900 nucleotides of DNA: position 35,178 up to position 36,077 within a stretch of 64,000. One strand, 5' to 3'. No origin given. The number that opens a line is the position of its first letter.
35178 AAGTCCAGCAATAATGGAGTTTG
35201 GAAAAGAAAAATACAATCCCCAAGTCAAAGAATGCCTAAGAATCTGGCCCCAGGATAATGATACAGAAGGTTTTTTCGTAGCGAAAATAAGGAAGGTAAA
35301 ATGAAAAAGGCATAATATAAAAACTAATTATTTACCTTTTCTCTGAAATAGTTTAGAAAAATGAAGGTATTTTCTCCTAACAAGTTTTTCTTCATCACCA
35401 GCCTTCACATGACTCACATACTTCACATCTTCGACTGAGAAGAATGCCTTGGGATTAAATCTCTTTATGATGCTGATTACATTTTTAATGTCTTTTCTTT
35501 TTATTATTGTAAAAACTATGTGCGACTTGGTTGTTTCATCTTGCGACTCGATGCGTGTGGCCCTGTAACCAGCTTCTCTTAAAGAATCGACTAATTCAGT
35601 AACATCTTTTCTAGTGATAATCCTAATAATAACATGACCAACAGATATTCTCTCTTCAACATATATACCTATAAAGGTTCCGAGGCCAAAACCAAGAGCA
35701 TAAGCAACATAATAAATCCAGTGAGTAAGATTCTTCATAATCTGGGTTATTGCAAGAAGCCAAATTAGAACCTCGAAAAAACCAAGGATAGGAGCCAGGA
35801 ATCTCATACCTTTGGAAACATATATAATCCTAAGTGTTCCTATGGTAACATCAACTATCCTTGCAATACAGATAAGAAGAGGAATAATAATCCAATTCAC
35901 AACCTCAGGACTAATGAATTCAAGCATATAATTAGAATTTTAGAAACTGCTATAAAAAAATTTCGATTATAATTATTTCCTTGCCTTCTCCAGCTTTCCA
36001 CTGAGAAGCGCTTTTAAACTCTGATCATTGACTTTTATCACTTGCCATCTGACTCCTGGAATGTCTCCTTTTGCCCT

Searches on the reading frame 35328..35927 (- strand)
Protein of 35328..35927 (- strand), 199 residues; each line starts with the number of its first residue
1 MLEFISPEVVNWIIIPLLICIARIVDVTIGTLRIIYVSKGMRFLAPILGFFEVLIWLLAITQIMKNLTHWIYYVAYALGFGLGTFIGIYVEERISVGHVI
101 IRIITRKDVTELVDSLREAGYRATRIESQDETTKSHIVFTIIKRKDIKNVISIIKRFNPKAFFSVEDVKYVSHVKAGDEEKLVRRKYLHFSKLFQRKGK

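Call 32: search_protein_families(library=pfam, proteins=[window:35328-35927:-], max_evalue=0.001)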
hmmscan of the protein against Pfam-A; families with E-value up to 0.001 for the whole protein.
window:35328-35927:- (199 aa): 2 families
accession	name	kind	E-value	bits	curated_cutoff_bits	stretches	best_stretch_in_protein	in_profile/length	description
PF18955.5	DUF5698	-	3.2e-23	82.4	27.5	1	31-88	1-58/58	Domain of unknown function (DUF5698)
PF10035.14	DUF2179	-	8.7e-08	32.3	22.8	1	134-171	16-53/55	Uncharacterized protein conserved in bacteria (DUF2179)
